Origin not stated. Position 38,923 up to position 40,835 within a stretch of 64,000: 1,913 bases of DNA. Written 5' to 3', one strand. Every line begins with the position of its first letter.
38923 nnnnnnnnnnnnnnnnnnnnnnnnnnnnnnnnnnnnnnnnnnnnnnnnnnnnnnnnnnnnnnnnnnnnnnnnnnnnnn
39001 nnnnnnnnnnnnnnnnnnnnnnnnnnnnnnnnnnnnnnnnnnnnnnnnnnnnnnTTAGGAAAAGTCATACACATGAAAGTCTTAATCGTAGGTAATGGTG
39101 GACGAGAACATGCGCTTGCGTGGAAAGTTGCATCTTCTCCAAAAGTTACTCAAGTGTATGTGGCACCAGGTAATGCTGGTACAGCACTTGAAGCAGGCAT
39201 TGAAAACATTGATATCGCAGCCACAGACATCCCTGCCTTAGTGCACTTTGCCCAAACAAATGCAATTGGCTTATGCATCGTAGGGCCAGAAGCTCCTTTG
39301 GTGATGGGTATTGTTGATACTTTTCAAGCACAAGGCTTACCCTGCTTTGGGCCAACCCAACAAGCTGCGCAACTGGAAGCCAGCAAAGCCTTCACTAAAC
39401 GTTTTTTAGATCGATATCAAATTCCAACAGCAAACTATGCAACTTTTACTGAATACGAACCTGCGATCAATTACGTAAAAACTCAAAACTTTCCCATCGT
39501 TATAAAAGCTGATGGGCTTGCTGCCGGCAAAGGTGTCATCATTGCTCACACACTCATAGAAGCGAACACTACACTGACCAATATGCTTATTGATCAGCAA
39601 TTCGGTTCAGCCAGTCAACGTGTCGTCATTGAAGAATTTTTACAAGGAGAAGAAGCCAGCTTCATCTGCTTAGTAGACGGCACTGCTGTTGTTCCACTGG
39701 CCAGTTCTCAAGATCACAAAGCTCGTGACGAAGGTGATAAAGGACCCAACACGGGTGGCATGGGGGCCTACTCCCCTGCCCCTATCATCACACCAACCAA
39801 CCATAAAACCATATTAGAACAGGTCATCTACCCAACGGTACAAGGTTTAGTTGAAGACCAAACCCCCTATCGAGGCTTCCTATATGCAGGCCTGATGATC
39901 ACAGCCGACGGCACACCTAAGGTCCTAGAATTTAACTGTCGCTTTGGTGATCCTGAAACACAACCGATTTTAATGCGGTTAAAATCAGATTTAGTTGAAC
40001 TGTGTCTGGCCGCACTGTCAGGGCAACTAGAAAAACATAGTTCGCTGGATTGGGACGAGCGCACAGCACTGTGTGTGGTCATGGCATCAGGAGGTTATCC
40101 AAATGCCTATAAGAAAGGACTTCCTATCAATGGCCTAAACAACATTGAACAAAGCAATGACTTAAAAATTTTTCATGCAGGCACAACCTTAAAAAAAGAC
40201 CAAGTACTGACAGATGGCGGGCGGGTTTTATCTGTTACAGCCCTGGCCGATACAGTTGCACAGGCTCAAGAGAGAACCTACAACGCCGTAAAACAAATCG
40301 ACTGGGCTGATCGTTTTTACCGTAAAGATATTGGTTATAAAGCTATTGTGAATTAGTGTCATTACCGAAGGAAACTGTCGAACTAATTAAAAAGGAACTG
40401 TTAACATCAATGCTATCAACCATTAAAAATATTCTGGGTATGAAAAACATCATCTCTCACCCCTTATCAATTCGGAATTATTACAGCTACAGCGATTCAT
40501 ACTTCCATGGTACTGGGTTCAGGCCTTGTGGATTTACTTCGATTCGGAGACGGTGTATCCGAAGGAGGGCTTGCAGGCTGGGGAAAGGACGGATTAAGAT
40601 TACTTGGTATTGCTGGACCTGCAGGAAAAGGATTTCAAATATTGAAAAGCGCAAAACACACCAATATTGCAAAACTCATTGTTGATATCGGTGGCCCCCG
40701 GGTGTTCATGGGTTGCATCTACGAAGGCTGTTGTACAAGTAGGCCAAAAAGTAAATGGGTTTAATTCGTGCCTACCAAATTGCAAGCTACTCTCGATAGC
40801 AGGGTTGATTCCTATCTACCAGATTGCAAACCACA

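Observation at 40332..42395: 2-kb islet inserted precisely at the purD 3' end, with duplication of the purD terminus (att-like 21-bp direct repeats)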

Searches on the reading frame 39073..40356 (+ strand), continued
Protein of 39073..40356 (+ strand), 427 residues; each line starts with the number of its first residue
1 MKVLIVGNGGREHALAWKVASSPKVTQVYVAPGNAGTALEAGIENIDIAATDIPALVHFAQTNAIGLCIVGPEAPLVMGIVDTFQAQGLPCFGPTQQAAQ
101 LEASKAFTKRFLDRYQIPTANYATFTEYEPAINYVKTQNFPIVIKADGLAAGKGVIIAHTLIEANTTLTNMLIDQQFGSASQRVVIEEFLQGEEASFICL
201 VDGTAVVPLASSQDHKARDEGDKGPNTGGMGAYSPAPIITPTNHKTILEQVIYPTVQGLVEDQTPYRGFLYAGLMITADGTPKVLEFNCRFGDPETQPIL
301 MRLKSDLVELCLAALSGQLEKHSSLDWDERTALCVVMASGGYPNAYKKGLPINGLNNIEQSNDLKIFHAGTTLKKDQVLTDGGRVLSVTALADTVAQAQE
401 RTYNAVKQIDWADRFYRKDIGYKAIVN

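Call 78: search_protein_families(library=pfam, proteins=[L015:13543-14853:+, L015:14864-15175:+, L015:11413-11604:+], max_evalue=0.01)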
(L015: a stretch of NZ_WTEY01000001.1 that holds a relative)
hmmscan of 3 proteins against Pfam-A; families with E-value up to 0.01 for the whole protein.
L015:13543-14853:+ (436 aa): 2 families
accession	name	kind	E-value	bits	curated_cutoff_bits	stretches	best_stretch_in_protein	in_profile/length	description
PF05488.18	PAAR_motif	-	2.9e-17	63.1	27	1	8-78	1-68/70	PAAR motif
PF13988.11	DUF4225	-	1.8e-15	57.2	25.9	1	213-346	49-165/165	Protein of unknown function (DUF4225)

L015:14864-15175:+ (103 aa): 0 families

L015:11413-11604:+ (63 aa): 1 family
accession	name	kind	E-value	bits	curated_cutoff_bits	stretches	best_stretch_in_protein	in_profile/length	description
PF05488.18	PAAR_motif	-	5.7e-11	42.9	27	1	8-61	1-51/70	PAAR motif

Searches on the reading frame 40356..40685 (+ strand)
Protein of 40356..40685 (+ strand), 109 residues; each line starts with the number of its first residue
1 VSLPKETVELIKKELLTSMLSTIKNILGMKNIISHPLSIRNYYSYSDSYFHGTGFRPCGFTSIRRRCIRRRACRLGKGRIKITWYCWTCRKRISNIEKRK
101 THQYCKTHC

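Call 8: search_protein_families(library=pfam, proteins=[window:40356-40685:+], max_evalue=0.1)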
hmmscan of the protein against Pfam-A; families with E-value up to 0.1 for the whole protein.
window:40356-40685:+ (109 aa): 1 family
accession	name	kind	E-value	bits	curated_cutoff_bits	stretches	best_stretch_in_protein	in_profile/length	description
PF06618.16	DUF1148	-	0.082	13.5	25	0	79-101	77-99/114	Protein of unknown function (DUF1148)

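Call 9: search_protein_families(library=ncbifam, proteins=[window:40356-40685:+], max_evalue=0.1)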
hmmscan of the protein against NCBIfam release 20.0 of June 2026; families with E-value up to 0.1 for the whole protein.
window:40356-40685:+ (109 aa): 0 families

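Call 19: search_protein_families(library=padloc, proteins=[window:40356-40685:+], max_evalue=1)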
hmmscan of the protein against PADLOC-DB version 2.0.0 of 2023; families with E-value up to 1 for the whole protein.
window:40356-40685:+ (109 aa): 0 families

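Call 20: search_protein_families(library=phrogs, proteins=[window:40356-40685:+], max_evalue=1)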
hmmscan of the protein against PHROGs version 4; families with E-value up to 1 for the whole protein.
window:40356-40685:+ (109 aa): 0 families
